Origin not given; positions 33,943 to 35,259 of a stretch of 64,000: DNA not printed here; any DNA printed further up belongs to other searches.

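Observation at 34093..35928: Operon of a TPD/CDIN1-like nuclease and a membrane-embedded Cas4-like Fe-S nuclease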

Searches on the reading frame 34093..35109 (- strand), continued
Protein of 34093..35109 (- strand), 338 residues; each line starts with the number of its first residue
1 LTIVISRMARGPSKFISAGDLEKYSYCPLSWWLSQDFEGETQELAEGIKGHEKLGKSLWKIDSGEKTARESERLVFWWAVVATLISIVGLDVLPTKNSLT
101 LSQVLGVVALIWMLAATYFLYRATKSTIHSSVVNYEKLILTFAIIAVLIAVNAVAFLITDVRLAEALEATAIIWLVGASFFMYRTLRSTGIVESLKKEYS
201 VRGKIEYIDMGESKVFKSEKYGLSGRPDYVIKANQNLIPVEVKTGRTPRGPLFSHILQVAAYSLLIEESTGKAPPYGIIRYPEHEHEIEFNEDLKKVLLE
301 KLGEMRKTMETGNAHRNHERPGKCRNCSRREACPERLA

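Call 39: find_encoding_contigs(protein=P0365, flank=6000, max_places=4)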
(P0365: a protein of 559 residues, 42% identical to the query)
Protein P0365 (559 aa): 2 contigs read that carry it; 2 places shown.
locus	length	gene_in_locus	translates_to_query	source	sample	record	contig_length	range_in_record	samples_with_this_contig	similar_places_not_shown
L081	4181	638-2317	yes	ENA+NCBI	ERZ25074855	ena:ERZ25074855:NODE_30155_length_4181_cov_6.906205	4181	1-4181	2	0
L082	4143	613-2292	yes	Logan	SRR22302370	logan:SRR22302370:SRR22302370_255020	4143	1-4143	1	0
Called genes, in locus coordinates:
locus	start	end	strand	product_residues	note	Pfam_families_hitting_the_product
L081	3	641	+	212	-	?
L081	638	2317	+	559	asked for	PF12705:PDDEXK_1, PF01930:Cas_Cas4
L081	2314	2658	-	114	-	-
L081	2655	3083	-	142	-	-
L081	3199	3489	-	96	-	-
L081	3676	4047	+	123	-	PF01248:Ribosomal_L7Ae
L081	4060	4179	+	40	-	?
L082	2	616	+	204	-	?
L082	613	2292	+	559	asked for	PF12705:PDDEXK_1, PF01930:Cas_Cas4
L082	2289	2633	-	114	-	-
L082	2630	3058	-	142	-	-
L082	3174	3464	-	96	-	-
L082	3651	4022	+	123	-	PF01248:Ribosomal_L7Ae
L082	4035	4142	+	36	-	?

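Call 41: find_encoding_contigs(protein=P0371, flank=6000, max_places=3)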
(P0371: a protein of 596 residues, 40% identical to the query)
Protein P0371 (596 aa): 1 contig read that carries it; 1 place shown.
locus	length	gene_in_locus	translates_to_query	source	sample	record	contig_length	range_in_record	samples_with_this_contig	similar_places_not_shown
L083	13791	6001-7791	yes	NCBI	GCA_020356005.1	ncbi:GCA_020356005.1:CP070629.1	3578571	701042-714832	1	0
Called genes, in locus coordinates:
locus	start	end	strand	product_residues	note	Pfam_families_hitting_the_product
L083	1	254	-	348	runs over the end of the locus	PF01137:RTC, PF05189:RTC_insert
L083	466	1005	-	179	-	PF01467:CTP_transf_like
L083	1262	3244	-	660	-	PF00493:MCM (faint), PF20030:bpMoxR (faint), PF01078:Mg_chelatase, PF00004:AAA (faint), PF00158:Sigma54_activat, PF20436:LonB_AAA-LID, PF05362:Lon_C, PF13541:ChlI, +2 more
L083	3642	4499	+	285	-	PF13793:Pribosyltran_N, PF00156:Pribosyltran, PF14572:Pribosyl_synth (weak)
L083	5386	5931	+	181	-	PF00827:Ribosomal_L15e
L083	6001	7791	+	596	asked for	PF12705:PDDEXK_1, PF01930:Cas_Cas4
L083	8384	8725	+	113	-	PF05239:PRC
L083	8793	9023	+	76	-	-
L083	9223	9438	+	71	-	PF01402:RHH_1 (weak), PF17723:RHH_8 (weak)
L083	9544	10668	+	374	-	PF00091:Tubulin, PF12327:FtsZ_C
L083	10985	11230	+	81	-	-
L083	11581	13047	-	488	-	-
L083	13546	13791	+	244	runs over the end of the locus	PF09754:PAC2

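Call 42: find_encoding_contigs(protein=P0387, flank=6000, max_places=3)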
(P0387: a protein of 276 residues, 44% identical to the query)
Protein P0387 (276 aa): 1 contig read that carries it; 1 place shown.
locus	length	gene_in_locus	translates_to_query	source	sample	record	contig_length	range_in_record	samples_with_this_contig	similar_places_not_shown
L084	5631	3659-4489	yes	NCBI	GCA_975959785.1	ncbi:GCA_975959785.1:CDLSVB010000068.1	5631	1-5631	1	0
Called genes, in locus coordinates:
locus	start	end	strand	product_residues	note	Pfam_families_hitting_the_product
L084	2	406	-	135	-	?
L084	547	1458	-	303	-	PF02775:TPP_enzyme_C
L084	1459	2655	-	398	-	PF01855:POR_N, PF17147:PFOR_II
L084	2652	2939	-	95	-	PF13187:Fer4_9, PF00037:Fer4, PF13237:Fer4_10, PF14697:Fer4_21, PF12838:Fer4_7, PF25160:LdpA_Fe-S-bd (weak), PF00037:Fer4, PF12837:Fer4_6 (weak), +2 more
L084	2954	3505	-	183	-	PF01558:POR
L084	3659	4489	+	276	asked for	PF12705:PDDEXK_1, PF01930:Cas_Cas4 (weak)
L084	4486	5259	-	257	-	PF00205:TPP_enzyme_M (faint), PF02146:SIR2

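Call 45: predict_structure(alignment_id=A2)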
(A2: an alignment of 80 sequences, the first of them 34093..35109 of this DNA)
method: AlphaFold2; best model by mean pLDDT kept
length: 338 residues; sequences in the alignment: 80
mean_pLDDT: 68.1   pTM: 0.58
mean pLDDT of the five models: 68.1, 66.9, 66.2, 64.6, 60.5
residues with pLDDT >= 90: 42; 70-90: 92; 50-70: 156; < 50: 48
segments of 3 or more residues with pLDDT < 50: 1-12, 123-134, 154-158, 208-213, 319-322, 325-328
pLDDT, mean of each block of 10 residues (from residue 1): 36 76 85 69 65 70 68 67 66 58 61 60 45 49 58 49 69 72 67 62 49 69 86 78 69 90 92 89 86 94 90 66 48 54
secondary structure, 60 per line:
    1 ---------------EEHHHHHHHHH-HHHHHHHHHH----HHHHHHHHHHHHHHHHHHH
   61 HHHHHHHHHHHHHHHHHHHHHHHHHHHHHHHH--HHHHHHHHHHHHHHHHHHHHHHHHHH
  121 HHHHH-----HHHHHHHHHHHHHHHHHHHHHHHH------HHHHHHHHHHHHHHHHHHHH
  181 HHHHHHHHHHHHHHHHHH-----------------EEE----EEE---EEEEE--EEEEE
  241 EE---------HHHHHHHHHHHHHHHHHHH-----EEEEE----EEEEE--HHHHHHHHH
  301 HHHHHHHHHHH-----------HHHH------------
elements in order: H18-26 H28-37 H42-92 H95-125 H131-154 H161-198 E216-218 E223-225 E229-233 E236-242 H252-270 E276-280 E285-289 H292-311 H323-326

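Call 47: fold_search(model_id=the predicted structure, library=pdb)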
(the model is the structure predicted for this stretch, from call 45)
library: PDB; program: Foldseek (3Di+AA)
matches with E <= 10: 383; with E <= 0.001: 6
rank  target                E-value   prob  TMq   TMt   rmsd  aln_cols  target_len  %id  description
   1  8d3l_J                7.6e-05  1.00  0.30  0.44   7.1       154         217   21  Type I-C Cas4-Cas1-Cas2 complex bound to a PAM/PAM prespacer (released 2022-11-02)
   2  8d3q_J                8.0e-05  1.00  0.29  0.49   7.6       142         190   21  Type I-C Cas4-Cas1-Cas2 complex bound to a PAM/NoPAM prespacer (released 2022-11-02)
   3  8d3l_I                1.1e-04  1.00  0.29  0.44   3.2       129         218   22  Type I-C Cas4-Cas1-Cas2 complex bound to a PAM/PAM prespacer (released 2022-11-02)
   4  7mi5_A                1.2e-04  1.00  0.30  0.19   3.3       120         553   26  Asymmetrical PAM-Non PAM prespacer bound Cas4/Cas1/Cas2 complex (released 2021-11-17)
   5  7mi4_A                4.8e-04  1.00  0.30  0.19   3.3       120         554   26  Symmetrical PAM-PAM prespacer bound Cas4/Cas1/Cas2 complex (released 2021-11-17)
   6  4ic1_B                8.8e-04  1.00  0.24  0.36  21.9       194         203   21  Crystal structure of SSO0001 (released 2013-01-16)
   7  5zyt_C                3.3e-03  1.00  0.24  0.35  21.1       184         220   21  Crystal structure of human MGME1 with 3' overhang double strand DNA3 (released 2018-09-19)
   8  4r5q                  7.5e-03  1.00  0.23  0.34   6.5       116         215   25  Crystal structure and nuclease activity of the CRISPR-associated Cas4 protein Pcal_0546 from Pyrobaculum calidifontis co (released 2014-09-17)
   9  9iac_A                8.7e-03  1.00  0.26  0.32  12.4       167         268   14  Structure of the Argonaute-associated Cas4 family protein 1 (ACE1) from Microcystis aeruginosa (MaACE1) (released 2025-04-23)
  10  5zyv_A                9.2e-03  1.00  0.26  0.42   5.6       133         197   19  Crystal structure of human MGME1 with single strand DNA2 and Ca2+ (released 2018-09-19)
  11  8xa9_B                1.0e-02  1.00  0.24  0.37   4.0       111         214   20  Human MGME1 in complex with 5'-overhang DNA (released 2024-03-20)
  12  5zyt_A                1.2e-02  0.99  0.24  0.36  21.6       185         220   21  Crystal structure of human MGME1 with 3' overhang double strand DNA3 (released 2018-09-19)
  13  9iab_B                1.3e-02  1.00  0.26  0.33  13.4       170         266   14  Structure of the Argonaute-associated Cas4 family protein 1 (ACE1) from Chroococcidiopsis thermalis (CtACE1) (released 2025-04-23)
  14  5zyt_D                1.5e-02  0.99  0.24  0.35  21.5       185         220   20  Crystal structure of human MGME1 with 3' overhang double strand DNA3 (released 2018-09-19)
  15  9iac_B                1.5e-02  1.00  0.27  0.34  11.9       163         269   14  Structure of the Argonaute-associated Cas4 family protein 1 (ACE1) from Microcystis aeruginosa (MaACE1) (released 2025-04-23)
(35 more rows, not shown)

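Call 58: search_protein_families(library=pfam, proteins=[P0440, P0401, P0419, P0420, P0434, L081:3-641:+, L083:8384-8725:+], max_evalue=0.01)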
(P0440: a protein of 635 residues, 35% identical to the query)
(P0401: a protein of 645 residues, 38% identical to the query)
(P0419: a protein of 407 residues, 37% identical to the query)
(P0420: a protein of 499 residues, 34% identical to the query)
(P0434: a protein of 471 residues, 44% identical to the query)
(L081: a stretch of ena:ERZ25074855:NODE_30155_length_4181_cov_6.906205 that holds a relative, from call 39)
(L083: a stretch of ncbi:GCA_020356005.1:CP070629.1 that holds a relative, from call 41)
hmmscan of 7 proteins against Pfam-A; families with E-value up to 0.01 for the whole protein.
P0440 (635 aa): 4 families
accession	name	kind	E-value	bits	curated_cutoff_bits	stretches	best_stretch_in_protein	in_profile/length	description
PF01938.26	TRAM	-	1.5e-15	57.2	21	2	496-551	2-60/61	TRAM domain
PF12705.13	PDDEXK_1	-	6.3e-10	39.8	22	1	352-480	120-247/247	PD-(D/E)XK nuclease superfamily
PF01930.23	Cas_Cas4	-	1.4e-09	38.6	22.7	1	364-479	49-158/160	Domain of unknown function DUF83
PF00335.26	Tetraspanin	-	0.0035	17.5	32.1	1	5-81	43-115/225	Tetraspanin family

P0401 (645 aa): 1 family
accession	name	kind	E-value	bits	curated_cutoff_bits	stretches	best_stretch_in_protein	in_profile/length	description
PF12705.13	PDDEXK_1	-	2.7e-11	44.3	22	1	446-641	87-247/247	PD-(D/E)XK nuclease superfamily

P0419 (407 aa): 3 families
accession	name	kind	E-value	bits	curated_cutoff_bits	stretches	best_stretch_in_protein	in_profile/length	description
PF01930.23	Cas_Cas4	-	2e-11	44.7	22.7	1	283-402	49-158/160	Domain of unknown function DUF83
PF12705.13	PDDEXK_1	-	6.2e-09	36.6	22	1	275-403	120-247/247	PD-(D/E)XK nuclease superfamily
PF14219.11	DUF4328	-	0.00056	19.9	27.2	1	87-153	91-158/166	Domain of unknown function (DUF4328)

P0420 (499 aa): 2 families
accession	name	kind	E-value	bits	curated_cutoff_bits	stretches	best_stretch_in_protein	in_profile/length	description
PF12705.13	PDDEXK_1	-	3.1e-09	37.6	22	1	377-495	122-247/247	PD-(D/E)XK nuclease superfamily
PF01930.23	Cas_Cas4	-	6.5e-09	36.5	22.7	1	381-494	54-158/160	Domain of unknown function DUF83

P0434 (471 aa): 2 families
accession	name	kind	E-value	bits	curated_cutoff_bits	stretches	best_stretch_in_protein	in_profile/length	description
PF12705.13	PDDEXK_1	-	6.2e-11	43.1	22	1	348-467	122-247/247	PD-(D/E)XK nuclease superfamily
PF01930.23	Cas_Cas4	-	7.4e-10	39.6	22.7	1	324-466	29-158/160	Domain of unknown function DUF83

L081:3-641:+ (212 aa): 1 family
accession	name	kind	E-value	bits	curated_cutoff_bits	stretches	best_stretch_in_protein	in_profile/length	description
PF00932.25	LTD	-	1e-18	68.1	34.3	1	64-146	5-107/109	Lamin Tail Domain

L083:8384-8725:+ (113 aa): 1 family
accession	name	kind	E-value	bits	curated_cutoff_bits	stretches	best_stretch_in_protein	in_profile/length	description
PF05239.21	PRC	-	2.8e-13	50.1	21.2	1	3-75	4-75/78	PRC-barrel domain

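Call 59: search_protein_families(library=padloc, proteins=[window:34093-35109:-], max_evalue=0.01)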
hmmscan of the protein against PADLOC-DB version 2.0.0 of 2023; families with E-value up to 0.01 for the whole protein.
window:34093-35109:- (338 aa): 18 families
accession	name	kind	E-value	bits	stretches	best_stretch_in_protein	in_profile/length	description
PDLC00944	Cas4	-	4.2e-25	87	1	200-334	40-177/177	Cas4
PDLC00943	Cas4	-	7.7e-25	85.9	1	193-334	40-179/180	CRISPR-associated protein Cas4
PDLC01250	Cas4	-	2.4e-24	84.5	1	204-334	50-168/168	"CAS-I,CAS-II,CAS-III,CAS-IV,CAS-V,CAS-VI; acquisition_associated"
PDLC01447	Cas4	-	3.3e-21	74.4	2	212-335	46-159/161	"CAS-I,CAS-II,CAS-III,CAS-IV,CAS-V,CAS-VI; acquisition_associated"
PDLC02034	Cas4d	-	1.1e-19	68.8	1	214-333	63-180/192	-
PDLC01773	Cas4c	-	1.4e-15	55.3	1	217-334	80-194/229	-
PDLC02035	Cas4d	-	7.3e-15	53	1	213-333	55-174/196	-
PDLC01611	Cas4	-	2.6e-14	51.8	1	217-333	49-156/158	"CAS-I,CAS-II,CAS-III,CAS-IV,CAS-V,CAS-VI; acquisition_associated"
PDLC02083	Cas4_II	-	7.2e-14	50.6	1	205-336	57-186/186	-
PDLC02067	Cas1b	-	3.6e-10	37.3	1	210-333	44-174/533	-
PDLC00059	DruK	-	7.3e-10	36.5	1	215-333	118-234/326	PD-(D/E)XK nuclease superfamily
PDLC01747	Cas1g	-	2.3e-09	34.4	1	216-333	56-176/523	-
PDLC00060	DruK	-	2.2e-07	28.5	1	217-333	137-259/347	PD-(D/E)XK nuclease superfamily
PDLC00058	DruK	-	3.2e-06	24.1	1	201-334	134-274/388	PD-(D/E)XK nuclease superfamily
PDLC02087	Cas4b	-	0.00061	17.9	1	197-333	51-188/189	-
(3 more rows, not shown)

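Call 66: find_encoding_contigs(protein=P0428, flank=5000, max_places=2)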
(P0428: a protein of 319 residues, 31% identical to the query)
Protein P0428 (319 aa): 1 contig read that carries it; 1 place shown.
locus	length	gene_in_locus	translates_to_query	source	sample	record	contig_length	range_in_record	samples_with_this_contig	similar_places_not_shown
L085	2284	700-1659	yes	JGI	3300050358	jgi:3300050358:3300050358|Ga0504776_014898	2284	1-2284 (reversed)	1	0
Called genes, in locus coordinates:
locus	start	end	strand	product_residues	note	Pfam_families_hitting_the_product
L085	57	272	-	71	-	PF01020:Ribosomal_L40e (weak)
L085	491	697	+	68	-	-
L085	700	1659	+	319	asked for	PF12705:PDDEXK_1, PF01930:Cas_Cas4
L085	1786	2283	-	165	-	?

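Call 67: find_encoding_contigs(protein=P0423, flank=5000, max_places=2)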
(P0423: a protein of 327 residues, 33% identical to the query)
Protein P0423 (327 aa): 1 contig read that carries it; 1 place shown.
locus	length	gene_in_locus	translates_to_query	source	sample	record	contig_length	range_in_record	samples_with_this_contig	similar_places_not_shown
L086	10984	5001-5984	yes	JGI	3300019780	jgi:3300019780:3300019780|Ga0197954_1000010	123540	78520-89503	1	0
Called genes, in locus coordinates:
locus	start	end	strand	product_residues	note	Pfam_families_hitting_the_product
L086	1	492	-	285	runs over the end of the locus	PF00288:GHMP_kinases_N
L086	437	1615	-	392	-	PF02441:Flavoprotein, PF04127:DFP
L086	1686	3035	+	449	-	PF00133:tRNA-synt_1 (faint), PF01406:tRNA-synt_1e, PF01921:tRNA-synt_1f (faint), PF09334:tRNA-synt_1g, PF23493:CysS_C (faint)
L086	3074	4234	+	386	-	PF02749:QRPTase_N, PF01729:QRPTase_C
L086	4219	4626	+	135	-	-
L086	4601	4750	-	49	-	PF01020:Ribosomal_L40e (weak)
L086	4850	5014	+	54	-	-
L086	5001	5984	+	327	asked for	PF12705:PDDEXK_1, PF01930:Cas_Cas4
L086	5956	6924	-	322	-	PF01408:GFO_IDH_MocA, PF02894:GFO_IDH_MocA_C (weak), PF22725:GFO_IDH_MocA_C3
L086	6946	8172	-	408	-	PF00999:Na_H_Exchanger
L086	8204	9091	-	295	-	PF08068:DKCLD, PF01509:TruB_N, PF16198:TruB_C_2, PF01472:PUA (weak)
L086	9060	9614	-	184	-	PF00004:AAA (faint), PF02224:Cytidylate_kin (weak), PF13189:Cytidylate_kin2, PF13207:AAA_17, PF13238:AAA_18, PF13521:AAA_28 (weak), PF13671:AAA_33 (weak), PF02224:Cytidylate_kin (weak)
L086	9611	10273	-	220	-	PF01956:EMC3_TMCO1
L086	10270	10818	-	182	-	PF13207:AAA_17, PF13238:AAA_18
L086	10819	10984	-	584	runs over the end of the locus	PF10559:Plug_translocon, PF00344:SecY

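Call 68: find_encoding_contigs(protein=P0440, flank=5000, max_places=2)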
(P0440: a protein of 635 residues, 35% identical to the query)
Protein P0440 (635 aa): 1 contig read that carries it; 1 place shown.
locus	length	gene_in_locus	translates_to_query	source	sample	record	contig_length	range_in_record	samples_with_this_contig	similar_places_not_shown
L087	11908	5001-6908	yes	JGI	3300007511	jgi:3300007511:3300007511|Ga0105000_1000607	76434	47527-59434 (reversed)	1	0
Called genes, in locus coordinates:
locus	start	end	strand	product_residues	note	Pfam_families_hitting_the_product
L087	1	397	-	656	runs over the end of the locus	-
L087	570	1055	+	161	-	PF13380:CoA_binding_2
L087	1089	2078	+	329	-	PF04055:Radical_SAM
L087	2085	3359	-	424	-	PF00091:Tubulin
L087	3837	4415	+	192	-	PF00827:Ribosomal_L15e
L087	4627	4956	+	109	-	-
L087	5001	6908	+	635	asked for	PF12705:PDDEXK_1, PF01930:Cas_Cas4, PF01938:TRAM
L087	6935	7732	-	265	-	PF01887:SAM_HAT_N, PF20257:SAM_HAT_C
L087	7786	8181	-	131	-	-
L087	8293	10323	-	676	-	PF03169:OPT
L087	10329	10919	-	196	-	-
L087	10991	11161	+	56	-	-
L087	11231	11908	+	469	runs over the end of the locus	PF13424:TPR_12, PF13371:TPR_9 (weak), PF13414:TPR_11 (weak), PF14559:TPR_19 (weak), PF13431:TPR_17 (weak), PF00515:TPR_1, PF07719:TPR_2, PF13181:TPR_8, +1 more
